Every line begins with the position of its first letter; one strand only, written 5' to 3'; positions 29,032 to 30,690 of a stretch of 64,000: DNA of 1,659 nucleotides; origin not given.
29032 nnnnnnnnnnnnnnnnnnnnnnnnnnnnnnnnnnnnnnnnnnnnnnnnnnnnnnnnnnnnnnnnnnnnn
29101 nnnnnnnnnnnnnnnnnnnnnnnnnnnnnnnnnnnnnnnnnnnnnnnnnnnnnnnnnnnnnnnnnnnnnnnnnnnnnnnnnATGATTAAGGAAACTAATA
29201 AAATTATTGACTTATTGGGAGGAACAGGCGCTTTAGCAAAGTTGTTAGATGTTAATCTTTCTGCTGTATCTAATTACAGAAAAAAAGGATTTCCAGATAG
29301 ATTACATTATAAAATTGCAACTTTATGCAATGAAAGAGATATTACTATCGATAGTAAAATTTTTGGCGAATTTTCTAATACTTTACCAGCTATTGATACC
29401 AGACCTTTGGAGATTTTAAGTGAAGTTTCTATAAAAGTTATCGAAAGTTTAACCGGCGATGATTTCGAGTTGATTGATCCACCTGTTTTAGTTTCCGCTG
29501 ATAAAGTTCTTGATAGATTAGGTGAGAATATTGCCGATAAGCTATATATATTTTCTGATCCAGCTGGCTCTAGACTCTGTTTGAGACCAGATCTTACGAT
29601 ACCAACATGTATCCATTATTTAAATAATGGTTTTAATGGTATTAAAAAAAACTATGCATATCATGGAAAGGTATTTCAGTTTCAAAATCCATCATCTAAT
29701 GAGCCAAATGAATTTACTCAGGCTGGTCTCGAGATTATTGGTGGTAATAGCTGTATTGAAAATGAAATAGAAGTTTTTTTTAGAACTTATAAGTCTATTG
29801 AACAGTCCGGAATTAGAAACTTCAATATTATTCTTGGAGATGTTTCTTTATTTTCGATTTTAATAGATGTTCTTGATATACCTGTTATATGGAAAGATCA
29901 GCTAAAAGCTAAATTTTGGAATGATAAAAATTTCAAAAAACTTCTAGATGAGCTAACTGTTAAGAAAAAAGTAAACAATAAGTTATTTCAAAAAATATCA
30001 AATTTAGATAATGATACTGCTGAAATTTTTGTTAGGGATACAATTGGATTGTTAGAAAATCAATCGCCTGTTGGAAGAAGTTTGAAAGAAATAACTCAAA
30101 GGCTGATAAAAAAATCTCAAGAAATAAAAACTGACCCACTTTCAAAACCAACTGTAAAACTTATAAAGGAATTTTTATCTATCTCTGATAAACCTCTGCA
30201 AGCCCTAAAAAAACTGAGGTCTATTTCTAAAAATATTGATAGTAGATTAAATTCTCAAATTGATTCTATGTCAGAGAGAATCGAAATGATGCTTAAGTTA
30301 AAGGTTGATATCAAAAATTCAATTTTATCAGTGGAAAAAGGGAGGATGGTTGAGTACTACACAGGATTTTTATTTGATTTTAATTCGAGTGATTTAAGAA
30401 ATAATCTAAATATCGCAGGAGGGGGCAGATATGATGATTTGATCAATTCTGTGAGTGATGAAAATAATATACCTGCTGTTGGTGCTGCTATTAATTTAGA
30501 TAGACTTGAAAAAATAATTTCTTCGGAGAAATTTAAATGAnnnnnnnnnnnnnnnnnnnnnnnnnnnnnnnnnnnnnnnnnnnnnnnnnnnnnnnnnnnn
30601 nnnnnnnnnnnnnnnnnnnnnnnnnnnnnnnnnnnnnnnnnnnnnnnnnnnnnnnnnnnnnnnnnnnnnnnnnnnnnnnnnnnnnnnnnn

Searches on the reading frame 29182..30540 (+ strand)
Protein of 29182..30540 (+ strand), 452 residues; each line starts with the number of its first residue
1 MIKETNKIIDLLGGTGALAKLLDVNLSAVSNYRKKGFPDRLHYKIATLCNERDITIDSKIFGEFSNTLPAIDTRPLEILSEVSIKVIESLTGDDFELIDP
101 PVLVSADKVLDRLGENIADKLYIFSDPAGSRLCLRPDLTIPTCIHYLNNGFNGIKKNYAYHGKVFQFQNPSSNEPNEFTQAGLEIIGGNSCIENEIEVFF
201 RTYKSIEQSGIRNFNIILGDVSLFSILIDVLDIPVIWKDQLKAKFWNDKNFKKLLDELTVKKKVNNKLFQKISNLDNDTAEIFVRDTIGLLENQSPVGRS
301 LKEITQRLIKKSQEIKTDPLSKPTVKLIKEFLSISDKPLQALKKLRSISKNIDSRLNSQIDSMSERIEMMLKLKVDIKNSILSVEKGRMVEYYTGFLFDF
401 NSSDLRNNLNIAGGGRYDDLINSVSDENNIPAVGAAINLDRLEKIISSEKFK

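Call 4: search_protein_families(library=pfam, proteins=[window:29182-30540:+], max_evalue=0.1)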
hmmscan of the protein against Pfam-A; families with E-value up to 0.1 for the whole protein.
window:29182-30540:+ (452 aa): 3 families
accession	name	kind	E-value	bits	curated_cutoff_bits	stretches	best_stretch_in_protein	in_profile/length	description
PF13393.11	tRNA-synt_His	-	1.4e-30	107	25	2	81-276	15-206/308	Histidyl-tRNA synthetase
PF14549.12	P22_Cro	-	0.0012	19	30.2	1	5-45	2-41/60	DNA-binding transcriptional regulator Cro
PF15943.11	YdaS_toxin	-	0.0036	17.5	30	1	7-38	3-36/65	Bacterial toxin YdaS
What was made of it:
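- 29422..30540 (+): HisZ domain: a HisRS-like catalytic core without an anticodon-binding domain, the regulatory subunit of ATP phosphoribosyltransferase. Its stop codon overlaps the hisG start (ATGA). Pfam PF13393 at 107 bits (call 4).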

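Call 6: find_homologous_proteins(query=window:29182-30540:+, max_evalue=1e-10)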
Query window:29182-30540:+ (452 aa): 2068 proteins with E <= 1e-10 among 8000 candidates; the best 120 are listed.
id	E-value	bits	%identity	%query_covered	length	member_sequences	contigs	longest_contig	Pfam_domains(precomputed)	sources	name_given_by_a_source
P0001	1.5e-282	955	96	100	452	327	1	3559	PF13393.12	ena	-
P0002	2.2e-256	869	87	100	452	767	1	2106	PF13393.12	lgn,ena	-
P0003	1.0e-237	807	81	100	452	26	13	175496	PF13393.12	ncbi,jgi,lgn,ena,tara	tara:strand:+ start:5332 stop:6690 length:1359 start_codon:yes stop_codon:yes gene_type:complete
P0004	1.4e-235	800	80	100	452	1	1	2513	PF13393.12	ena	-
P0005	7.6e-235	798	80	100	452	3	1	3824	PF13393.12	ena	-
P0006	7.3e-216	735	73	99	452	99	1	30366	PF13393.12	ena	-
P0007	3.2e-213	726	72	99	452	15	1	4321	PF13393.12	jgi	-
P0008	3.4e-213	726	72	100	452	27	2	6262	PF13393.12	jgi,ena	jgi:ATP phosphoribosyltransferase regulatory subunit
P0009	7.1e-213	725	71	100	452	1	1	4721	PF13393.12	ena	-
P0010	2.7e-211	720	71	100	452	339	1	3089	PF13393.12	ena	-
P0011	4.0e-209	713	70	100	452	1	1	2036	PF13393.12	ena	-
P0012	1.8e-152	526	54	99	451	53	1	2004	PF13393.12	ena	-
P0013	1.4e-151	523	54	100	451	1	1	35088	PF13393.12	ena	-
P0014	9.3e-151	521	54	99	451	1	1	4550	PF13393.12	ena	-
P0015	1.0e-150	521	53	100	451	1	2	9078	PF13393.12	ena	-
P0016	1.1e-150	520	54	99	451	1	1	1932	PF13393.12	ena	-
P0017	1.7e-150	520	53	100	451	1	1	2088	PF13393.12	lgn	-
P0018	2.0e-150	520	53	99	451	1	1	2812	PF13393.12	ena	-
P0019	2.5e-150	519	54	99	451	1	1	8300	PF13393.12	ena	-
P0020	5.5e-150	518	53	99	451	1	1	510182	PF13393.12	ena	-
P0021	1.2e-149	517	54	99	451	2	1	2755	PF13393.12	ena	-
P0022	5.7e-149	515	53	99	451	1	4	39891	PF13393.12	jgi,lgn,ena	-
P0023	6.2e-149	515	53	99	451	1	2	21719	PF13393.12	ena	-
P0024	6.6e-149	515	54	99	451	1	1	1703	PF13393.12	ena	-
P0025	3.0e-148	512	53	99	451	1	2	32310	PF13393.12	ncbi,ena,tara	tara:strand:+ start:311 stop:1666 length:1356 start_codon:yes stop_codon:yes gene_type:complete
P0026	3.5e-148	512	53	99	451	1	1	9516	PF13393.12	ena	-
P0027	8.8e-148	511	53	100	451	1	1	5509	PF13393.12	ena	-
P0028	1.0e-147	511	53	100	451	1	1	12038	PF13393.12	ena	-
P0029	1.4e-143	497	66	74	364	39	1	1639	PF13393.12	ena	-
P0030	7.0e-140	485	98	54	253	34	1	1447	PF13393.12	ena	-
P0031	2.8e-138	480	52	100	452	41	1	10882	PF13393.12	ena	-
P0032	4.9e-138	479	52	100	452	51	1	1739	PF13393.12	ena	-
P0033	1.3e-136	474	74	62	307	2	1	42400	PF13393.12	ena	-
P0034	8.9e-135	468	51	98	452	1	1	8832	PF13393.12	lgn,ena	-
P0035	1.7e-134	467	51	98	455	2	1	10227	PF13393.12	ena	-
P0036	3.0e-134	466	51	98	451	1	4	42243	PF13393.12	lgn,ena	-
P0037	3.0e-134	466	51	98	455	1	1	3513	PF13393.12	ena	-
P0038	8.3e-134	465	51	98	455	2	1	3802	PF13393.12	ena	-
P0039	1.3e-133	464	51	98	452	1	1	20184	PF13393.12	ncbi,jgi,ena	-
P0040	1.9e-133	464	51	98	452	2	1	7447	PF13393.12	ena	-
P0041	1.9e-133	464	50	98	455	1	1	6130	PF13393.12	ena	-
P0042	6.9e-133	462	50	98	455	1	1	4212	PF13393.12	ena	-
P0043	7.3e-133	462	51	98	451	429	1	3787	PF13393.12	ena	-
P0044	9.3e-132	458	51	98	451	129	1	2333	PF13393.12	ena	-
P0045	1.3e-121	425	54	83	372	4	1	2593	PF13393.12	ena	-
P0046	4.3e-117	410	49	90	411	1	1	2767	PF13393.12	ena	-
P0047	2.0e-107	378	42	100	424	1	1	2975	PF13393.12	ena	-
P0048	3.4e-107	377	50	79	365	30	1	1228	PF13393.12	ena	-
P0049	8.2e-107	376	52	72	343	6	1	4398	PF13393.12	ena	-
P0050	3.0e-90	321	51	69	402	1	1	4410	PF13393.12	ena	-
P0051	7.9e-75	271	39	78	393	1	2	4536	PF13393.12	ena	-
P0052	1.2e-72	263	38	79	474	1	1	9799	PF13393.12,PF14549.13,PF15943.12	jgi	-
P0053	4.1e-72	262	37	78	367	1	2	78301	PF13393.12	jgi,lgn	jgi:ATP phosphoribosyltransferase regulatory subunit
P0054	9.0e-72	260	37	77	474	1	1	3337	PF13393.12,PF14549.13,PF15943.12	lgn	-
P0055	1.1e-71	260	38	79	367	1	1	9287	PF13393.12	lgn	-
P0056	2.0e-71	259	37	78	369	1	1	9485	PF13393.12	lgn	-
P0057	3.0e-70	255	37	79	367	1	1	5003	PF13393.12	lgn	-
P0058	3.6e-70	255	37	80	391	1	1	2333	PF13393.12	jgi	jgi:ATP phosphoribosyltransferase regulatory subunit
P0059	5.6e-70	255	38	79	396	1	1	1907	PF13393.12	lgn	-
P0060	6.4e-70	254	36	79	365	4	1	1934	PF13393.12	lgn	-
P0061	1.2e-69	253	37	79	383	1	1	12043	PF13393.12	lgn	-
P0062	1.3e-69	253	36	80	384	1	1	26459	PF13393.12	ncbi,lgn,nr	ncbi:MAG: ATP phosphoribosyltransferase regulatory subunit [Alphaproteobacteria bacterium]|nr:MAG: A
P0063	2.3e-69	253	37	79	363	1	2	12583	PF13393.12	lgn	-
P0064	5.3e-69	251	36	78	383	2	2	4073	PF13393.12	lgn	-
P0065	1.2e-68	250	37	84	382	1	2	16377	PF13393.12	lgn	-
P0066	1.9e-68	249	37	77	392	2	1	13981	PF13393.12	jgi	-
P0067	2.5e-68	249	37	77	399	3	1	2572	PF13393.12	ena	-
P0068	5.1e-68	248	34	83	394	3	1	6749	PF13393.12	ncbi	-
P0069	6.6e-68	248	37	84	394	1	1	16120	PF13393.12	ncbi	-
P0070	1.4e-67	247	36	78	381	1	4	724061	PF13393.12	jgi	jgi:ATP phosphoribosyltransferase regulatory subunit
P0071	2.8e-67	246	34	78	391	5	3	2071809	PF13393.12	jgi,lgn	-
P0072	4.8e-67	245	35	78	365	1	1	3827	PF13393.12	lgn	-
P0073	3.8e-66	242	35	79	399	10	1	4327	PF13393.12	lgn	-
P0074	4.2e-66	242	36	78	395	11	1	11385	PF13393.12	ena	-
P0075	4.7e-66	242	35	78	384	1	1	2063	PF13393.12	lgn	-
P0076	3.2e-65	239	34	82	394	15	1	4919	PF13393.12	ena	-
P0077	4.2e-65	238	36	77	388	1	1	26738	PF13393.12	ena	-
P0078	4.7e-65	238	37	77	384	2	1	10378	PF13393.12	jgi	-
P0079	6.1e-65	238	34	83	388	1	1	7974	PF13393.12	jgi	jgi:ATP phosphoribosyltransferase regulatory subunit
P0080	1.5e-64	237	34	85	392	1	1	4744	PF13393.12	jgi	jgi:ATP phosphoribosyltransferase regulatory subunit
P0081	1.8e-64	236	37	77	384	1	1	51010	PF13393.12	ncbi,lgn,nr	ncbi:MAG: ATP phosphoribosyltransferase regulatory subunit [Alphaproteobacteria bacterium]|nr:MAG: A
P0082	2.3e-64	236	36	79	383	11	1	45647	PF13393.12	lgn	-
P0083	2.4e-64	236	36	81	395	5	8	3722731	PF13393.12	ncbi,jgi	ncbi:ATP phosphoribosyltransferase regulatory subunit [Parvibaculum sp. MBR-TMA-1.3b-4.2]|jgi:ATP ph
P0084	2.4e-64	236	34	86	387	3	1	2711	PF13393.12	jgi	jgi:ATP phosphoribosyltransferase regulatory subunit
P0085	3.2e-64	236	34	77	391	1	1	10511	PF13393.12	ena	-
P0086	6.0e-64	235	34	79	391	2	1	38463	PF13393.12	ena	-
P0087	7.8e-64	234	36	79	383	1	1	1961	PF13393.12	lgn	-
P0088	8.0e-64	234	34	83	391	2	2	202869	PF13393.12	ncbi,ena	-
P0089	2.4e-63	233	33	85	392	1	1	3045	PF13393.12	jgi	jgi:ATP phosphoribosyltransferase regulatory subunit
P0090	2.9e-63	232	35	98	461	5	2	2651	PF13393.12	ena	-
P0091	2.9e-63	232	34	85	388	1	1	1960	PF13393.12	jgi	-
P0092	3.1e-63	232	35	79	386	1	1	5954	PF13393.12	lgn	-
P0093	3.7e-63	232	33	85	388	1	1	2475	PF13393.12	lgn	-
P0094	4.0e-63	232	34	85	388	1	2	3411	PF13393.12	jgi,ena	-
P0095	5.5e-63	232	34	84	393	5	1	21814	PF13393.12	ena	-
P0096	5.9e-63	231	34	83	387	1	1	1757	PF13393.12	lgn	-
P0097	6.3e-63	231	34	86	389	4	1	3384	PF13393.12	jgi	jgi:ATP phosphoribosyltransferase regulatory subunit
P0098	6.7e-63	231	34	85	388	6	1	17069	PF13393.12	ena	-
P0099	2.2e-62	229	33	83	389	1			PF13393.12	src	-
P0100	2.7e-62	229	34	85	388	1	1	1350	PF13393.12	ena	-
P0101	4.0e-62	229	34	82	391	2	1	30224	PF13393.12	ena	-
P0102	4.8e-62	228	33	85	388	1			PF13393.12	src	-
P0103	6.2e-62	228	33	85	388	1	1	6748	PF13393.12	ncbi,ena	-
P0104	6.8e-62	228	34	83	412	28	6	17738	PF13393.12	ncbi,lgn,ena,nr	ncbi:MAG: ATP phosphoribosyltransferase regulatory subunit [Rhizobiales bacterium]|nr:ATP phosphorib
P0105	8.5e-62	228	33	85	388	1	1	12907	PF13393.12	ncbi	-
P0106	8.5e-62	228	33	85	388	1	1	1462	PF13393.12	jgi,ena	-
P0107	9.6e-62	227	35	76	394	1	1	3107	PF13393.12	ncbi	-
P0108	1.1e-61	227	33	79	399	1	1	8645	PF13393.12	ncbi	-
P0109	1.2e-61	227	34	83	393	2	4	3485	PF13393.12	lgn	-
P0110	1.7e-61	227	34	82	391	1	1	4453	PF13393.12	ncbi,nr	ncbi:MAG: ATP phosphoribosyltransferase regulatory subunit [Pseudomonadota bacterium]|nr:ATP phospho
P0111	4.5e-61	225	32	85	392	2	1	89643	PF13393.12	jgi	jgi:ATP phosphoribosyltransferase regulatory subunit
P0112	5.6e-61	225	33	79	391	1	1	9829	PF13393.12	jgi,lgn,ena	-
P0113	7.4e-61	224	33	83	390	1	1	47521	PF13393.12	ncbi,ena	-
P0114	7.9e-61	224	33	84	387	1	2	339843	PF13393.12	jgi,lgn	jgi:ATP phosphoribosyltransferase regulatory subunit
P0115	8.8e-61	224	33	83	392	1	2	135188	PF13393.12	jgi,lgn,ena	jgi:ATP phosphoribosyltransferase regulatory subunit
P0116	9.4e-61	224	33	82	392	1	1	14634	PF13393.12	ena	-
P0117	1.4e-60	224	34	81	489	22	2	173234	PF13393.12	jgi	-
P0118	1.4e-60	224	33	83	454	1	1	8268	PF13393.12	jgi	jgi:ATP phosphoribosyltransferase regulatory subunit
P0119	2.0e-60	223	34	82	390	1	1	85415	PF13393.12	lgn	-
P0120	2.4e-60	223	32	83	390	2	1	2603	PF13393.12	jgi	-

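Call 13: find_encoding_contigs(protein=P0052, flank=4000, max_places=3)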
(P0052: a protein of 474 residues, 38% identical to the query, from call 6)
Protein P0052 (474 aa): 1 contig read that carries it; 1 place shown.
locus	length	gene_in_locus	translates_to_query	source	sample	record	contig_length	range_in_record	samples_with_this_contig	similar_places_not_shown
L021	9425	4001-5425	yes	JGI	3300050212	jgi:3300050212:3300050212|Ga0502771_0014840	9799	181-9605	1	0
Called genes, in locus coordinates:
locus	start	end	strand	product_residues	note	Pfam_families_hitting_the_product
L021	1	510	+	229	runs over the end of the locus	?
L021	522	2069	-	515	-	PF00989:PAS (weak), PF08448:PAS_4 (weak), PF00512:HisKA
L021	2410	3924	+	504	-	PF13393:tRNA-synt_His, PF03129:HGTP_anticodon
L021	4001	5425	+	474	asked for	PF14549:P22_Cro (weak), PF15943:YdaS_toxin, PF13393:tRNA-synt_His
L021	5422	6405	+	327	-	PF01634:HisG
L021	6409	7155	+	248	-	PF01925:TauE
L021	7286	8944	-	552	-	-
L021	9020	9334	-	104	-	PF00166:Cpn10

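Call 14: find_encoding_contigs(protein=P0090, flank=4000, max_places=3)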
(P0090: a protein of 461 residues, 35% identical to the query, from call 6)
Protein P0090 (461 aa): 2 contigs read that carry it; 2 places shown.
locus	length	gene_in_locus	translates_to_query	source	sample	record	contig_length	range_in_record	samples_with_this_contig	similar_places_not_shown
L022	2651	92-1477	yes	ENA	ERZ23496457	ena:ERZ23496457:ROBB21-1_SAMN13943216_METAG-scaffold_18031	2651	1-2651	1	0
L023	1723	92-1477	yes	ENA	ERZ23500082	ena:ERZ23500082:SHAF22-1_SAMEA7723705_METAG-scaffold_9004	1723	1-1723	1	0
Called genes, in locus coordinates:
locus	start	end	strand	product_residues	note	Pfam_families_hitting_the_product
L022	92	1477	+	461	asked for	PF13393:tRNA-synt_His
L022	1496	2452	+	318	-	PF01634:HisG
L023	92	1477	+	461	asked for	PF13393:tRNA-synt_His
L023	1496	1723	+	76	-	?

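Call 15: find_encoding_contigs(protein=P0117, flank=4000, max_places=3)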
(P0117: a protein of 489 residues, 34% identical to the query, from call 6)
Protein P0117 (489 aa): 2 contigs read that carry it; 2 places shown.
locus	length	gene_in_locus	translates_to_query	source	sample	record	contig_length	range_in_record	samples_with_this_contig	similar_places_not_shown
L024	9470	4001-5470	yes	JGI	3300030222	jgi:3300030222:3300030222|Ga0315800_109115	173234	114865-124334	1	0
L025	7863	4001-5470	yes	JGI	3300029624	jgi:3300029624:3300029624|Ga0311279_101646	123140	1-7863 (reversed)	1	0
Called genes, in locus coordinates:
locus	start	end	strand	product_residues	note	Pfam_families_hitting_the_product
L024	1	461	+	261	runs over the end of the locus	PF04344:CheZ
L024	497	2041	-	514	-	PF08448:PAS_4 (faint), PF00989:PAS (weak), PF00512:HisKA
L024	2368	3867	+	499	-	PF13393:tRNA-synt_His, PF00587:tRNA-synt_2b (weak), PF03129:HGTP_anticodon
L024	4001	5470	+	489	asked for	PF13393:tRNA-synt_His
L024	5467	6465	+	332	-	PF01634:HisG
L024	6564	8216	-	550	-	PF00118:Cpn60_TCP1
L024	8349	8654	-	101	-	PF00166:Cpn10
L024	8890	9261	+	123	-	PF19581:Glyoxalase_7, PF00903:Glyoxalase (weak)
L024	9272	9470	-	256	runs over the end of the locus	-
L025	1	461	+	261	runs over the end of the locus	PF04344:CheZ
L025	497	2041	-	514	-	PF08448:PAS_4 (faint), PF00989:PAS (weak), PF00512:HisKA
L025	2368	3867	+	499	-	PF13393:tRNA-synt_His, PF00587:tRNA-synt_2b (weak), PF03129:HGTP_anticodon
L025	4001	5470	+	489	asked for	PF13393:tRNA-synt_His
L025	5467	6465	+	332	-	PF01634:HisG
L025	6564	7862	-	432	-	?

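Call 31: predict_structure(alignment_id=A4)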
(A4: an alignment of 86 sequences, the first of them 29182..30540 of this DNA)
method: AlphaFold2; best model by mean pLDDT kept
length: 452 residues; sequences in the alignment: 86
mean_pLDDT: 86.0   pTM: 0.75
mean pLDDT of the five models: 86.0, 85.8, 85.1, 84.1, 83.9
residues with pLDDT >= 90: 219; 70-90: 186; 50-70: 36; < 50: 11
segments of 3 or more residues with pLDDT < 50: 65-75
pLDDT, mean of each block of 10 residues (from residue 1): 89 91 91 89 78 74 50 54 90 88 84 67 88 91 91 94 88 84 95 96 93 92 95 92 89 90 74 83 83 68 83 87 93 96 93 88 97 94 90 93 74 93 78 95 87 72
secondary structure, 60 per line:
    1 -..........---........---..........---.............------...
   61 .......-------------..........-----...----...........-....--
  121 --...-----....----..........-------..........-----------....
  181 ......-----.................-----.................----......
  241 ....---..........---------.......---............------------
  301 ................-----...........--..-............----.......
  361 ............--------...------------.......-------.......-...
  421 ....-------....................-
elements in order: H2-11 H15-22 H26-35 H39-51 H58-67 H81-90 E96-98 E103-105 H106-113 H115-118 E123-125 E131-134 H139-148 E156-165 E177-186 H192-208 E214-220 H221-230 H235-244 H248-257 H267-273 H277-288 H301-316 H322-332 H338-349 H354-372 E381-383 E396-402 E410-416 H418-424 E432-438 H439-451
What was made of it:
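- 29335..29421 (+): Linker between the HTH and HisZ domains (aa 52-80). It includes helix 58-67 and a low-confidence stretch. pLDDT is below 50 for aa 65-75 (call 31).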

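Call 44: fold_search(model_id=the predicted structure, library=pdb)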
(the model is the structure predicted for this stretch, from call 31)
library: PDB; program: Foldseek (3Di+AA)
matches with E <= 10: 1000; with E <= 0.001: 665
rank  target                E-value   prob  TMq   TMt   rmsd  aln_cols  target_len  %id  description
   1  3od1_A                7.7e-20  1.00  0.54  0.63   9.4       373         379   18  The crystal structure of an ATP phosphoribosyltransferase regulatory subunit/histidyl-tRNA synthetase from Bacillus ha (released 2010-08-25)
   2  3od1_B                1.6e-18  1.00  0.54  0.64   9.4       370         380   18  The crystal structure of an ATP phosphoribosyltransferase regulatory subunit/histidyl-tRNA synthetase from Bacillus ha (released 2010-08-25)
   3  4phc_A                2.9e-18  1.00  0.55  0.56  10.4       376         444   16  Crystal Structure of a human cytosolic histidyl-tRNA synthetase, histidine-bound (released 2014-08-27)
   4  4phc_D                3.6e-18  1.00  0.54  0.55  10.6       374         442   16  Crystal Structure of a human cytosolic histidyl-tRNA synthetase, histidine-bound (released 2014-08-27)
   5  4phc_C                4.0e-18  1.00  0.53  0.55  10.5       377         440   16  Crystal Structure of a human cytosolic histidyl-tRNA synthetase, histidine-bound (released 2014-08-27)
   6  4phc_B                1.0e-17  1.00  0.53  0.54  10.5       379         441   16  Crystal Structure of a human cytosolic histidyl-tRNA synthetase, histidine-bound (released 2014-08-27)
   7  1z7m_D                1.1e-17  1.00  0.52  0.72  11.2       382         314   20  ATP Phosphoribosyl transferase (HisZG ATP-PRTase) from Lactococcus lactis (released 2005-08-09)
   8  1z7m_B                1.2e-17  1.00  0.53  0.73   8.6       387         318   20  ATP Phosphoribosyl transferase (HisZG ATP-PRTase) from Lactococcus lactis (released 2005-08-09)
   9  1z7n_D                3.4e-17  1.00  0.52  0.74   9.8       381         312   20  ATP Phosphoribosyl transferase (HisZG ATP-PRTase) from Lactococcus lactis with bound PRPP substrate (released 2005-08-09)
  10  3rac                  3.8e-17  1.00  0.49  0.64  13.7       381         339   17  Crystal Structure of Histidine--tRNA ligase subunit from Alicyclobacillus acidocaldarius subsp. acidocaldarius DSM 446. (released 2011-09-14)
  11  4g84_A                1.0e-16  1.00  0.52  0.54  11.0       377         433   16  Crystal structure of human HisRS (released 2012-09-26)
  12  4g85_B                2.8e-16  1.00  0.50  0.52  11.4       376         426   16  Crystal structure of human HisRS (released 2012-09-26)
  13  6o76_A                4.0e-16  1.00  0.52  0.54  11.2       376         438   16  Human cytosolic Histidyl-tRNA synthetase (HisRS) with WHEP domain (released 2019-09-11)
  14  1z7m_A                4.2e-16  1.00  0.52  0.72   9.5       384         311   20  ATP Phosphoribosyl transferase (HisZG ATP-PRTase) from Lactococcus lactis (released 2005-08-09)
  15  3hri_B                4.2e-16  1.00  0.50  0.56  10.5       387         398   16  Histidyl-tRNA synthetase (apo) from Trypanosoma brucei (released 2009-12-01)
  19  1z7m_C                6.1e-16  1.00  0.50  0.71   8.6       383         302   21  ATP Phosphoribosyl transferase (HisZG ATP-PRTase) from Lactococcus lactis (released 2005-08-09)
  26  8oy0_D                1.3e-15  1.00  0.51  0.61   8.4       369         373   18  ATP phosphoribosyltransferase (HisZG ATPPRT) from Acinetobacter baumanii (released 2023-11-29)
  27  8oy0_A                1.3e-15  1.00  0.51  0.62   8.5       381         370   17  ATP phosphoribosyltransferase (HisZG ATPPRT) from Acinetobacter baumanii (released 2023-11-29)
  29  8oy0_C                1.5e-15  1.00  0.51  0.62   8.4       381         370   17  ATP phosphoribosyltransferase (HisZG ATPPRT) from Acinetobacter baumanii (released 2023-11-29)
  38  8oy0_B                2.4e-15  1.00  0.51  0.62   8.7       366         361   17  ATP phosphoribosyltransferase (HisZG ATPPRT) from Acinetobacter baumanii (released 2023-11-29)
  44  6ftt_A                4.3e-15  1.00  0.52  0.60   5.5       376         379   18  ATP phosphoribosyltransferase (HisZG ATPPRT) from Psychrobacter arcticus in complex with PRPP (released 2018-10-24)
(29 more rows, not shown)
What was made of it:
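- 29422..30540 (+): Foldseek top hits are HisZ structures 3od1, 1z7m, 8oy0 and 6ftt plus HisRS (call 44).
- On HisZ (regulatory subunit of short-form ATP phosphoribosyltransferase): Foldseek top hits are HisZ structures 3od1, 1z7m, 8oy0 and 6ftt (call 44).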

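Call 50: find_encoding_contigs(protein=P0053, flank=2500, max_places=1)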
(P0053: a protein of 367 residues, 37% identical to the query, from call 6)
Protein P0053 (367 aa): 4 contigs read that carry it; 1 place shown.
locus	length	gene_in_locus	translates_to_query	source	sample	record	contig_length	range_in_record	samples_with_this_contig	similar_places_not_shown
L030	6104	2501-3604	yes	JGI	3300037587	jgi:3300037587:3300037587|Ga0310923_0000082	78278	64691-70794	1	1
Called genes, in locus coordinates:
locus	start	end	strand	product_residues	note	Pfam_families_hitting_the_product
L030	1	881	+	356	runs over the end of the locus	PF11376:DUF3179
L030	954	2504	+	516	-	PF13393:tRNA-synt_His, PF03129:HGTP_anticodon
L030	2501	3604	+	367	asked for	PF13393:tRNA-synt_His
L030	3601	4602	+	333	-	PF01634:HisG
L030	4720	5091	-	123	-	-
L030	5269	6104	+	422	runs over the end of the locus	PF01053:Cys_Met_Meta_PP, PF01041:DegT_DnrJ_EryC1 (weak), PF00266:Aminotran_5 (weak)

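Call 51: find_encoding_contigs(protein=P0062, flank=2500, max_places=1)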
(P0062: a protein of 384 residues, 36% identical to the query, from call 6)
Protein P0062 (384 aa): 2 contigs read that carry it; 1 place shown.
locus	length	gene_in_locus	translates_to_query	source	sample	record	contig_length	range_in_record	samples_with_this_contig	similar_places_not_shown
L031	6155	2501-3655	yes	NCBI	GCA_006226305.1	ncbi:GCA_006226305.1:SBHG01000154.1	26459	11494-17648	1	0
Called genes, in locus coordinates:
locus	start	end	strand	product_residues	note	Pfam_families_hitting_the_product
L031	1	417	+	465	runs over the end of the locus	PF00209:SNF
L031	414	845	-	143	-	PF00903:Glyoxalase, PF22677:Ble-like_N (weak), PF18029:Glyoxalase_6 (weak)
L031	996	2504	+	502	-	PF13393:tRNA-synt_His, PF00587:tRNA-synt_2b (weak), PF03129:HGTP_anticodon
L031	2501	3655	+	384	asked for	PF13393:tRNA-synt_His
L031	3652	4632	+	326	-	PF01634:HisG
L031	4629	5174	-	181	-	-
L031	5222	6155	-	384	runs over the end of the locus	PF00266:Aminotran_5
